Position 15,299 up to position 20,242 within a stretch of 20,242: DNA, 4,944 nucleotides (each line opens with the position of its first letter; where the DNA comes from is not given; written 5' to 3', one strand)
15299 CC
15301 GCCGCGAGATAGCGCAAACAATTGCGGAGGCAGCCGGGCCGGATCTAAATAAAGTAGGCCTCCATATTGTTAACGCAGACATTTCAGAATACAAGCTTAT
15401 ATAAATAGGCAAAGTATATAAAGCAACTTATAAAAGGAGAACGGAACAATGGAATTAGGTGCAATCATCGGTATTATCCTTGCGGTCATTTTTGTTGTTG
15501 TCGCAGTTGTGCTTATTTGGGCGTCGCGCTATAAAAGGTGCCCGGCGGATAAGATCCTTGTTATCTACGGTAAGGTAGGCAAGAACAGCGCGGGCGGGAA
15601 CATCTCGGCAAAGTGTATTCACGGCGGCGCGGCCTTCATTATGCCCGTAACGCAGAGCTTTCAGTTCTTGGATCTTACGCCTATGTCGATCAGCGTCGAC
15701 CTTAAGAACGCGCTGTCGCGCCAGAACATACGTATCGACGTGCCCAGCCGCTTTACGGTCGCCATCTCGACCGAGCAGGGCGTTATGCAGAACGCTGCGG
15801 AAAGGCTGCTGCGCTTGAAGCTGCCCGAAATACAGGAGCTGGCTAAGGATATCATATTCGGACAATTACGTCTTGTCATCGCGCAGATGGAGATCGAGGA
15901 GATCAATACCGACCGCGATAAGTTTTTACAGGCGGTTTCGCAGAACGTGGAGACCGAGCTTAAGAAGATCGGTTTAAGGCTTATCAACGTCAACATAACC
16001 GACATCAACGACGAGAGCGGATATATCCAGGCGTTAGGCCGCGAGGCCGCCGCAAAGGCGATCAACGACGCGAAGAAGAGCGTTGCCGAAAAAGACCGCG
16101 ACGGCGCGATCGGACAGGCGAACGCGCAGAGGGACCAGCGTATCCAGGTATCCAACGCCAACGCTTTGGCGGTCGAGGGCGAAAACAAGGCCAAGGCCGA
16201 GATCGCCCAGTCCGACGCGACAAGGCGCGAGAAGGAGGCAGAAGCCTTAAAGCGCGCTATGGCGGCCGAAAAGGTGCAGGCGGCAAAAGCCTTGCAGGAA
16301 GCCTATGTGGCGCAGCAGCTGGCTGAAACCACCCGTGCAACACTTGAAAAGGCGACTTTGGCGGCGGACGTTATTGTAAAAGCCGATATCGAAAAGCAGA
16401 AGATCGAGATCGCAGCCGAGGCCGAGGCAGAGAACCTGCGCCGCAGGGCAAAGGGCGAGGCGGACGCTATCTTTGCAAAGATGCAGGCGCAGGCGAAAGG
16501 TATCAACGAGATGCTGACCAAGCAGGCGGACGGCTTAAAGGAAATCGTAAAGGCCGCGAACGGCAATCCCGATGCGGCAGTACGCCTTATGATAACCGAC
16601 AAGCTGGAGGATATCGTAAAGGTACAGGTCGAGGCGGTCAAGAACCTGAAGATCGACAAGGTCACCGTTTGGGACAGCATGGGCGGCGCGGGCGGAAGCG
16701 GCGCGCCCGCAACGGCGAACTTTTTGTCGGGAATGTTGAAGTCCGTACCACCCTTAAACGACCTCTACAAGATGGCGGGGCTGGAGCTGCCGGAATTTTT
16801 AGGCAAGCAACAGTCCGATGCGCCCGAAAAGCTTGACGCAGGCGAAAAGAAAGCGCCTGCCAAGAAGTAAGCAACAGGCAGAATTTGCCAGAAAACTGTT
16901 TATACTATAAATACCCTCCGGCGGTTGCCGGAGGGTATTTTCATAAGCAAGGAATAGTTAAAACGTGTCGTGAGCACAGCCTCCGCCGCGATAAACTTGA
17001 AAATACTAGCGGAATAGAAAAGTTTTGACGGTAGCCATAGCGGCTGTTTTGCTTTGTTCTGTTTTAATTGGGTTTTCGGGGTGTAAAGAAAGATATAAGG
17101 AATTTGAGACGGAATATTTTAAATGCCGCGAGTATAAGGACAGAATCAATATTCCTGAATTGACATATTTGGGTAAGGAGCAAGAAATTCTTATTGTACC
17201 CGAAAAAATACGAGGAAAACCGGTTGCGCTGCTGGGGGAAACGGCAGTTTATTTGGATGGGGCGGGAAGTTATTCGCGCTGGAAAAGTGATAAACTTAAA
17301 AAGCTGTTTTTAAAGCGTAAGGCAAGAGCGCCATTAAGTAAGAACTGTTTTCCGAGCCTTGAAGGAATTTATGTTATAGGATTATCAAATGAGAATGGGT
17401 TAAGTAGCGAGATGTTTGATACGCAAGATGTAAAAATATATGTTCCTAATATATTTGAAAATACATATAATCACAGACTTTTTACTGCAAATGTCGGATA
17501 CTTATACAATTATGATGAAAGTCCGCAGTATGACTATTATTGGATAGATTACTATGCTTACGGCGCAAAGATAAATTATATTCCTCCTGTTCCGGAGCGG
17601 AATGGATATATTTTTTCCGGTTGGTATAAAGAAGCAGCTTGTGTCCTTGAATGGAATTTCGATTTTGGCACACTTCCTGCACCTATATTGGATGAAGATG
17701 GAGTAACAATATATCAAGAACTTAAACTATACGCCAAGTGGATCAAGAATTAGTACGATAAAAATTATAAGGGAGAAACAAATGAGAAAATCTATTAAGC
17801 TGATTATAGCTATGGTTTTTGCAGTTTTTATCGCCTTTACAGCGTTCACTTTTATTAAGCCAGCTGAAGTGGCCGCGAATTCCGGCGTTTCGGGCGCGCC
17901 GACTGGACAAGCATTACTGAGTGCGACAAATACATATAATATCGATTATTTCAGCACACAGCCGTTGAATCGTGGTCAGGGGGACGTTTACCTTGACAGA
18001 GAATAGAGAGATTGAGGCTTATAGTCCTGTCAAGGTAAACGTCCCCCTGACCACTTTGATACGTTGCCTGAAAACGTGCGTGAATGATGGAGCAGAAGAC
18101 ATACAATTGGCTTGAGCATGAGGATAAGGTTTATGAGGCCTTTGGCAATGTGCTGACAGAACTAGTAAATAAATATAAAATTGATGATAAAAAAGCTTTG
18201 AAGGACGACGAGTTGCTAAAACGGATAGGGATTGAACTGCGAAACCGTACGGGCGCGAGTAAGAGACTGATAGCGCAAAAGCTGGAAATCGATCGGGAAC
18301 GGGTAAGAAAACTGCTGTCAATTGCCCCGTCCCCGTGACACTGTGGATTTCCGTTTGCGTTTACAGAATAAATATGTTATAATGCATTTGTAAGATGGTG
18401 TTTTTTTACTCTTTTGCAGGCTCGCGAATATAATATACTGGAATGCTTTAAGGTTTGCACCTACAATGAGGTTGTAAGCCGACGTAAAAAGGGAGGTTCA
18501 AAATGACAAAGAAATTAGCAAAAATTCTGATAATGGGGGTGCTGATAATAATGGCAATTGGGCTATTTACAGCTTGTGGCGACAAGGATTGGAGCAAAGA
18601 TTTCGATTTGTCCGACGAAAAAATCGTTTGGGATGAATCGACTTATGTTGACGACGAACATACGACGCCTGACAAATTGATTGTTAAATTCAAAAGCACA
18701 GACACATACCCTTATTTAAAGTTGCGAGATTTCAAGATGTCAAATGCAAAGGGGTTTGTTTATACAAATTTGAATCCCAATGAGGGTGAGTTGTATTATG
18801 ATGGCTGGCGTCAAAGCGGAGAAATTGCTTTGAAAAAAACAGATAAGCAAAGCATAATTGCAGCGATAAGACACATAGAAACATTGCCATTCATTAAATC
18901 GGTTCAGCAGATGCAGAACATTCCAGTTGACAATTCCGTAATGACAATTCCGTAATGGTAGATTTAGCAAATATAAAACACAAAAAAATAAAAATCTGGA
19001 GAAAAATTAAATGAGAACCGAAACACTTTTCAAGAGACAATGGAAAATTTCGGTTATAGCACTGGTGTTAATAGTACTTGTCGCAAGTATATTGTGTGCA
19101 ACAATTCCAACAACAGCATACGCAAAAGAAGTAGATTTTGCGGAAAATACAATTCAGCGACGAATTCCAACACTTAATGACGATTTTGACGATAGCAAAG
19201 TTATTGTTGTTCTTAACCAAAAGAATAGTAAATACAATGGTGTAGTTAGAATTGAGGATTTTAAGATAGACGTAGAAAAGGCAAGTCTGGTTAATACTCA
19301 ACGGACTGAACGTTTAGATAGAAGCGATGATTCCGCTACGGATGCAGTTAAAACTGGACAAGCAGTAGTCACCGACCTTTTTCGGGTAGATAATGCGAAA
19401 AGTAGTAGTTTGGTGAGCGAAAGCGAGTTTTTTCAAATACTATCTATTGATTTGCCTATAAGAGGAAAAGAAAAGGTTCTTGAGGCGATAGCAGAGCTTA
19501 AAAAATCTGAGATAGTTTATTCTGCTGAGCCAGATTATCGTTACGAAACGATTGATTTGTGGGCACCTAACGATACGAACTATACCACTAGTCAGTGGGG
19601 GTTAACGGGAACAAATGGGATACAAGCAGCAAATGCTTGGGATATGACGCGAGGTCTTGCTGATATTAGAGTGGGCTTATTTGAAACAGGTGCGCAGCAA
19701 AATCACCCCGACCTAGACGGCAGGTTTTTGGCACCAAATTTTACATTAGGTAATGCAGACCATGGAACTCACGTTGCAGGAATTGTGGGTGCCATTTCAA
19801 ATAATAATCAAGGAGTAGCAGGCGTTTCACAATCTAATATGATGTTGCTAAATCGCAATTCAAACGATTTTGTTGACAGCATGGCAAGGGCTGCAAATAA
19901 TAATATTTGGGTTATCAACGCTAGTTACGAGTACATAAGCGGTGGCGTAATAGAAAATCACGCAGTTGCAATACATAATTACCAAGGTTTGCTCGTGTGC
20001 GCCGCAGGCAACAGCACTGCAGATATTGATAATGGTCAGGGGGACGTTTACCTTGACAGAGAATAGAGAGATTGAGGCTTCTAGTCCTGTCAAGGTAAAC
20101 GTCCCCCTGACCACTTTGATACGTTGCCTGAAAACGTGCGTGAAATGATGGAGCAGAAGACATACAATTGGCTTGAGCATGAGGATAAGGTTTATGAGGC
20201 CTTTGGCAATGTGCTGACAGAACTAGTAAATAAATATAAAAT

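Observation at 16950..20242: Compositionally distinct AT-rich accessory island encoding lipoproteins and secreted proteins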

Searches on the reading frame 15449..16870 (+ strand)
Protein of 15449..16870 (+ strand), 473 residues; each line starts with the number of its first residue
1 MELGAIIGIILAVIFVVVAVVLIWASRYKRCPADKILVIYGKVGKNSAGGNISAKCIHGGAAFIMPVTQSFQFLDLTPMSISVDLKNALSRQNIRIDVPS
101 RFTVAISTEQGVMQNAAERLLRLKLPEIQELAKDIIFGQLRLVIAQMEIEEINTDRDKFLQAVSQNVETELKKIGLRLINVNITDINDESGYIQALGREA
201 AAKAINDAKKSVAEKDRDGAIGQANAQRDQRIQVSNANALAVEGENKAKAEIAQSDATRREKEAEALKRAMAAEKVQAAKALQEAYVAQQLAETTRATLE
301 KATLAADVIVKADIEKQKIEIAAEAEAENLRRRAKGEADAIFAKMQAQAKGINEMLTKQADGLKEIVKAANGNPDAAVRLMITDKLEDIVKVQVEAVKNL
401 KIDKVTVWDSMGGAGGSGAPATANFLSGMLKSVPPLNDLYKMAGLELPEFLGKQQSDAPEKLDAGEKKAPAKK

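Call 6: search_protein_families(library=pfam, proteins=[window:15449-16870:+], max_evalue=0.1)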
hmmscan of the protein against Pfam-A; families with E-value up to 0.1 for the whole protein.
window:15449-16870:+ (473 aa): 2 families
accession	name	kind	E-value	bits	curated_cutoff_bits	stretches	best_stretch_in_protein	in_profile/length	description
PF01145.31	Band_7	-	9.7e-27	94.6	23.6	1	35-216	7-175/176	SPFH domain / Band 7 family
PF13421.11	Band_7_1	-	0.056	13.5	24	1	117-189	122-196/211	SPFH domain-Band 7 family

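Call 10: find_encoding_contigs(protein=window:15449-16870:+, flank=10000, max_places=10)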
Protein window:15449-16870:+ (473 aa): 1 contig read that carries it; 1 place shown.
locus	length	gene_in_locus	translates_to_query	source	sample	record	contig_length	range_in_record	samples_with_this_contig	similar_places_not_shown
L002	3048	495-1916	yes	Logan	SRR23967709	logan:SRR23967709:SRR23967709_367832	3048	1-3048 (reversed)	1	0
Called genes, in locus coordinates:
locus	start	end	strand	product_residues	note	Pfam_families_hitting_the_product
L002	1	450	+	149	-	?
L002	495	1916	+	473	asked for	PF01145:Band_7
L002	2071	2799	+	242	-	PF09479:Flg_new (weak)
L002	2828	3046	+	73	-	?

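Call 16: find_related_loci(query=window:15449-16870:+, collection=genome_contigs, flank=10000)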
Query window:15449-16870:+ (473 aa) in genome_contigs; peptide patterns used: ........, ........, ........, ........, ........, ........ (x = any residue, [..] = any of these).
600 stretches matched a pattern (row limit reached: there are more); 583 encode a relative of the query (tblastn E <= 1e-3); the best 80 are kept; 80 distinct loci.
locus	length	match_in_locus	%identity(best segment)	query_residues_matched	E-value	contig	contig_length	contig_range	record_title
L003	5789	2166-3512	70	9-458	0e+0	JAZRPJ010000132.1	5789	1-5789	MAG: Candidatus Flemingiibacterium sp. isolate T1900045380_YK20190070.MAGScoT_cleanbin_000017 SGB_6884_k141_133014, whol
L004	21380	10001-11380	69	1-471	0e+0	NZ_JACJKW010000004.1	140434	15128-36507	Intestinimonas butyriciproducens strain An565 An565_contig-110_3, whole genome shotgun sequence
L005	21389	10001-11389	69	13-473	0e+0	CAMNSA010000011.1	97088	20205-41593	MAG: uncultured Neglectibacter sp. isolate SRR19792994_bin.50_metawrap_v1.3_MAG genome assembly, contig: ERZ12290372_394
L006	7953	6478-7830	69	9-461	0e+0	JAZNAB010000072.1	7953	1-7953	MAG: Candidatus Flemingiibacterium sp. isolate T1900044748_TS20190414.MAGScoT_cleanbin_000056 SGB_2147_k141_109063, whol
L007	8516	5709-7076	70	1-458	0e+0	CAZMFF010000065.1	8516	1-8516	MAG TPA_asm: uncultured Acutalibacter sp. isolate SRP287540_co2_310 genome assembly, contig: NODE_9259_length_8516_cov_1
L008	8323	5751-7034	73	26-455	0e+0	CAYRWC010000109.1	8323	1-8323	MAG TPA_asm: uncultured Oscillospiraceae bacterium isolate SRP216815_co1_59 genome assembly, contig: NODE_12055_length_8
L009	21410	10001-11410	67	1-472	0e+0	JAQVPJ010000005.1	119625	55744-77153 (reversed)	MAG: Eubacteriales bacterium isolate STF1_200 NODE_202_length_119625_cov_5.997674_Sandtown_F1, whole genome shotgun sequ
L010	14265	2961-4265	75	20-456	0e+0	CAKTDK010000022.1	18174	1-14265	MAG: uncultured Eubacteriales bacterium isolate REFINED_METABAT215_TOP10_CONTIGS_1500_ASSEMBLY_K77_MERGED__Hadza_MoBio_h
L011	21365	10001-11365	70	6-461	0e+0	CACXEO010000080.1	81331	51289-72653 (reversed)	MAG: Ruminococcaceae bacterium isolate RUG11193 genome assembly, contig: RUG11193_asm_80, whole genome shotgun sequence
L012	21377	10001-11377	70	1-457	0e+0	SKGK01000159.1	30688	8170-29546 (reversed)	MAG: Clostridia bacterium isolate CSBr16_142R1 CSBr16-751, whole genome shotgun sequence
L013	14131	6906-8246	72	9-455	0e+0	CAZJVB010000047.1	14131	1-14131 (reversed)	MAG TPA_asm: uncultured Ruminococcus sp. isolate SRP222994_co1_449 genome assembly, contig: NODE_9082_length_14131_cov_1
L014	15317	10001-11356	72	1-455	0e+0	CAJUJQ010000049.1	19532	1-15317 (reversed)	MAG TPA_asm: uncultured Clostridia bacterium isolate MGBC151848 genome assembly, contig: MGBC151848.49, whole genome sho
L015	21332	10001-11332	71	9-452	0e+0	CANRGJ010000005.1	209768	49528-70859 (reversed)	MAG: uncultured Ruminiclostridium sp. isolate Lapin-022__bin93 genome assembly, contig: Lapin-022__NODE_32_length_209768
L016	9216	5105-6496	68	7-472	0e+0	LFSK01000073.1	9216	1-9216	MAG: Clostridiaceae bacterium DTU059 scaffold55935, whole genome shotgun sequence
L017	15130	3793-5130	69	9-457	0e+0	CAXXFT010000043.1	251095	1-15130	MAG: uncultured Sedimentibacter sp. isolate 90ad4bd6-3e3f-41ea-a839-0ac70987d3d1 genome assembly, contig: contig_43, who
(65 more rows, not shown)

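Call 75: search_protein_families(library=pfam, proteins=[L088:2051-3007:+, L087:1538-1975:+], max_evalue=1)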
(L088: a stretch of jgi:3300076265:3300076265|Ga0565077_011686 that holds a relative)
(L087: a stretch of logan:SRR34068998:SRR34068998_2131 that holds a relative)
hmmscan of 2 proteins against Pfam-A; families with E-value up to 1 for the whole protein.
L088:2051-3007:+ (319 aa): 3 families
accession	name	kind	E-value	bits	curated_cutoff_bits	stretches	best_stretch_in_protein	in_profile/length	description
PF13306.12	LRR_5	-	6.1e-25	88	27.7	2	199-314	14-122/127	BspA type Leucine rich repeat region (6 copies)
PF13855.12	LRR_8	-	0.0057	16.8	27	0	229-263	12-46/61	Leucine rich repeat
PF18353.6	PG_isomerase_N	-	0.07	14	25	1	76-118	22-66/112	Phosphoglucose isomerase N-terminal domain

L087:1538-1975:+ (145 aa): 0 families

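Call 85: search_protein_families(library=pfam, proteins=[L087:2-367:+], max_evalue=0.01)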
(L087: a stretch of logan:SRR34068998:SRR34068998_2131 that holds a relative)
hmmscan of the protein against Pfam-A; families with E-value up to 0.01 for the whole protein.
L087:2-367:+ (121 aa): 1 family
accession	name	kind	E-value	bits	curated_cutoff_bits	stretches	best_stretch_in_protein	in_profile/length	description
PF01746.26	tRNA_m1G_MT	-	8.9e-32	110.8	27.3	1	2-116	83-195/195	tRNA (Guanine-1)-methyltransferase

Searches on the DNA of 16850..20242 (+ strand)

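Call 15: search_rna_families(source=window, start=16850, end=20242, threshold=evalue, max_evalue=1)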
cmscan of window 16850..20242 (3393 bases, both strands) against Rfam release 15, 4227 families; matches with E-value up to 1: 5.
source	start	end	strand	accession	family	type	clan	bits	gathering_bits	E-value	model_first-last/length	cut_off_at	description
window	20039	20107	+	RF04250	mir-236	Gene; miRNA;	CL00138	36.8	55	5.6e-05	1-76/76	no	mir-236 microRNA precursor family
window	20040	20106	-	RF00241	mir-8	Gene; miRNA;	CL00138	32.1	47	0.00031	1-72/72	no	mir-8/mir-141/mir-200 microRNA precursor family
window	17973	18053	-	RF03457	MIR173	Gene; miRNA;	-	29.4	70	0.0037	1-102/102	no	MIR173 microRNA precursor family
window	20033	20113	-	RF03457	MIR173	Gene; miRNA;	-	29.2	70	0.0042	1-102/102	no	MIR173 microRNA precursor family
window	16892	16958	-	RF02621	BSnc120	Gene; sRNA;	-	25.5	114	0.0086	1-88/88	no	Brucella sRNA 120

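Call 19: search_dna_similar(query=window:17960-18360:+, collection=plasmids, mode=distant, max_evalue=0.01)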
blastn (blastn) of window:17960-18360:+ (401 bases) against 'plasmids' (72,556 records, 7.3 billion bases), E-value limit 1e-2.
No match.

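Call 79: search_dna_similar(query=window:16950-20242:+, collection=phages, mode=distant, max_evalue=0.001)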
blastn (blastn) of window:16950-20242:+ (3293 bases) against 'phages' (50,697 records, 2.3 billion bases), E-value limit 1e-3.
No match.

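Call 80: search_dna_similar(query=window:16950-20242:+, collection=plasmids, mode=distant, max_evalue=0.001)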
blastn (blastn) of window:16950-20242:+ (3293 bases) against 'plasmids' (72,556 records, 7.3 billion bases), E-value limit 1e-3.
No match.
